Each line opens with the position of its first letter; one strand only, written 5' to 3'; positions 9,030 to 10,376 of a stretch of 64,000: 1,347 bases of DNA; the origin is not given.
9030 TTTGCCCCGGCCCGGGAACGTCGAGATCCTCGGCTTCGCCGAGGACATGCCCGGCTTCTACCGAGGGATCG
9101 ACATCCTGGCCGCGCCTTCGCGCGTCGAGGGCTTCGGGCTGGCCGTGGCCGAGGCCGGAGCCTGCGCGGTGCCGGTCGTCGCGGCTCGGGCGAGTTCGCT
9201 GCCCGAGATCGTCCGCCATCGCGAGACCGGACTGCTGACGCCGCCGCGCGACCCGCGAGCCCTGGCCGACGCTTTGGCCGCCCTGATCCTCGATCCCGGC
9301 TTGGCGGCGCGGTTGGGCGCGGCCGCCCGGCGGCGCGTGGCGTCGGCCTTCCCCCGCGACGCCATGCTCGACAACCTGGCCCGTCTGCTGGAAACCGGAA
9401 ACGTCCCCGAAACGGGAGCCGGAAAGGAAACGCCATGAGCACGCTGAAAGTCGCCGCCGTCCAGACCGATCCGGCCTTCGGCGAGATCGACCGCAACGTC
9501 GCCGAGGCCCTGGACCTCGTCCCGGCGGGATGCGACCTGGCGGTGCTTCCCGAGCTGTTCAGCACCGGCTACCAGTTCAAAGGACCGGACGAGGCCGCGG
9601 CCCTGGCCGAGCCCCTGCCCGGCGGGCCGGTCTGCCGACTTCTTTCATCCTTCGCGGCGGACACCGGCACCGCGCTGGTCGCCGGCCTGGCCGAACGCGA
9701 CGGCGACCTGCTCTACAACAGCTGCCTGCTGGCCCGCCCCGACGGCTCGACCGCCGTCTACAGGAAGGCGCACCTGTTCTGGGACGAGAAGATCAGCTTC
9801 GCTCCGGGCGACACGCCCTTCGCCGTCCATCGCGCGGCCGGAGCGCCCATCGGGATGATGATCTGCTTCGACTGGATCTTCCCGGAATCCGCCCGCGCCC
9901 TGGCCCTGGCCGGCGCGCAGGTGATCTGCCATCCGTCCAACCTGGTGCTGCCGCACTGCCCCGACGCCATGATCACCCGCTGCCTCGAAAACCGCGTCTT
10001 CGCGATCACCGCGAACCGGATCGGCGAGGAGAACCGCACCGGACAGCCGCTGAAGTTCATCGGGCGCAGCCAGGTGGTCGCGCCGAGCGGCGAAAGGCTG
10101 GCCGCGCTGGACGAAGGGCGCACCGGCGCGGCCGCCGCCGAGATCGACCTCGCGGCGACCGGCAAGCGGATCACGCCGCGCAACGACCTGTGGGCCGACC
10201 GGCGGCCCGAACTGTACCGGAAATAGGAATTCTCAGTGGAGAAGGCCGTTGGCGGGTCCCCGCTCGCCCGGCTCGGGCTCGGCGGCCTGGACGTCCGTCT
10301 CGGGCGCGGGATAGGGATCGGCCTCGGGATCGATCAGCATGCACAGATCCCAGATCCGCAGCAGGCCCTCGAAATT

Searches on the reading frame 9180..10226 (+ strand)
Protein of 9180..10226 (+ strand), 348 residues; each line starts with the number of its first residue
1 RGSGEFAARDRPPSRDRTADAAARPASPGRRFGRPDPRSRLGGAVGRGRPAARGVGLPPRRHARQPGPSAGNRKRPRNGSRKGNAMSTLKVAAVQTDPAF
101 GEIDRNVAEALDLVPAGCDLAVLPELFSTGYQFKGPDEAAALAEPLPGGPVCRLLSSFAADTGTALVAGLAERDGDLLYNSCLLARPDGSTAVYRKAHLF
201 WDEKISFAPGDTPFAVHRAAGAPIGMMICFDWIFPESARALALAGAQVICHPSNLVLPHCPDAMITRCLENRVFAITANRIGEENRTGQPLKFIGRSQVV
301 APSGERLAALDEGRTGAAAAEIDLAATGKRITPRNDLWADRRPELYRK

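Call 5: search_protein_families(library=pfam, proteins=[window:9180-10226:+], max_evalue=0.1)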
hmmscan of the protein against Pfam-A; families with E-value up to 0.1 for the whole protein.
window:9180-10226:+ (348 aa): 1 family
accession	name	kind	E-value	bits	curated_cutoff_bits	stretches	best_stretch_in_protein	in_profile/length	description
PF00795.27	CN_hydrolase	-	9.9e-42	143.5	23.2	1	90-328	1-252/256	Carbon-nitrogen hydrolase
